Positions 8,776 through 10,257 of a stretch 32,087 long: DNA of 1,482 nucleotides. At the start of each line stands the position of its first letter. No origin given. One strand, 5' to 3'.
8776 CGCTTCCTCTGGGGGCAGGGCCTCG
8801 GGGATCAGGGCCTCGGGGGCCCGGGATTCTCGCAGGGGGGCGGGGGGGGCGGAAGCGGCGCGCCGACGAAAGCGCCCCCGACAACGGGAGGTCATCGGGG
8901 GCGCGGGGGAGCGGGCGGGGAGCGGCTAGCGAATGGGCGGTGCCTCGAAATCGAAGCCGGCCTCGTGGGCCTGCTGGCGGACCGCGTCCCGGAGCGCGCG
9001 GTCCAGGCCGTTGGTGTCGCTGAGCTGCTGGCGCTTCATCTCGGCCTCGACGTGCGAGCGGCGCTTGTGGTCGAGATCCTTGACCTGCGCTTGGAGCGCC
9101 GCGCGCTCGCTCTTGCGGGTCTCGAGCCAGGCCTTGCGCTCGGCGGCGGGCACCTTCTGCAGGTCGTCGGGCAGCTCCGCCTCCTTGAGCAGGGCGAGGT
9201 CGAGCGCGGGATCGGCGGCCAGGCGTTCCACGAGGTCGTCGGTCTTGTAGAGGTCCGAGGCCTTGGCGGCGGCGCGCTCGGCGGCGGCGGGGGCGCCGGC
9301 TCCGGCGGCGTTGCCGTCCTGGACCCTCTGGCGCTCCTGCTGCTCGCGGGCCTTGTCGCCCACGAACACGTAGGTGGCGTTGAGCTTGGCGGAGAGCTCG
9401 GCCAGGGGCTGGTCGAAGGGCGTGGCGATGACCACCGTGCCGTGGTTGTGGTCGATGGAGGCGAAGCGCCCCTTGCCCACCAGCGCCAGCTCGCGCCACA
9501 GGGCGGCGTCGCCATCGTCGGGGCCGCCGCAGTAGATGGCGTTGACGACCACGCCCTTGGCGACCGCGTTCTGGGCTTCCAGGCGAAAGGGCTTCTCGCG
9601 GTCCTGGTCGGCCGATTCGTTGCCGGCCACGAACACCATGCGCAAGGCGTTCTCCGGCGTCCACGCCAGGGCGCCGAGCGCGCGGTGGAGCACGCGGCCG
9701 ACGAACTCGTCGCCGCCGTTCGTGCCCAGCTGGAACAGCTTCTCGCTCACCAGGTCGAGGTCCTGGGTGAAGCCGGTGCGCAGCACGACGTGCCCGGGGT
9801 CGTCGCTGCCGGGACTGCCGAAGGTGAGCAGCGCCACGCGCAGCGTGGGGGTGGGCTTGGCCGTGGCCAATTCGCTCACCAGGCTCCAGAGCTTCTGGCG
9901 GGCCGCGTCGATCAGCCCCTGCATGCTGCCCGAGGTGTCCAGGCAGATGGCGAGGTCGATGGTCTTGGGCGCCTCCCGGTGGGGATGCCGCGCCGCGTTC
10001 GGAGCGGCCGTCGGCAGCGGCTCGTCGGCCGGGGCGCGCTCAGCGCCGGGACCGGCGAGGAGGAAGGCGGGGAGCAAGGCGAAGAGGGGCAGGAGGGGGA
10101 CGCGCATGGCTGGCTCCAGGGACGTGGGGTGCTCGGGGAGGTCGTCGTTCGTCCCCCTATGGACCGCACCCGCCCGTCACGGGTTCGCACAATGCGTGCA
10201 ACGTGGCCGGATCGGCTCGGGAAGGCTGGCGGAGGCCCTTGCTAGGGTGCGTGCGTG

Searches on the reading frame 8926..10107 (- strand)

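Call 89: search_protein_families(library=pfam, proteins=[window:8926-10107:-], max_evalue=0.001)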
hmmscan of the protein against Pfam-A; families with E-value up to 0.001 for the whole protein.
window:8926-10107:- (393 aa): 3 families
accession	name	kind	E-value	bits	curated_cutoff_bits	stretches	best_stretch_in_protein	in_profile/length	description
PF13519.12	VWA_2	-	0.0001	23.3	27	1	53-160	2-102/107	von Willebrand factor type A domain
PF00092.34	VWA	-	0.00013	22.7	23.8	1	51-198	1-144/174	von Willebrand factor type A domain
PF25106.1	VWA_4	-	0.00043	20.3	27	1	52-159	2-101/169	von Willebrand factor A domain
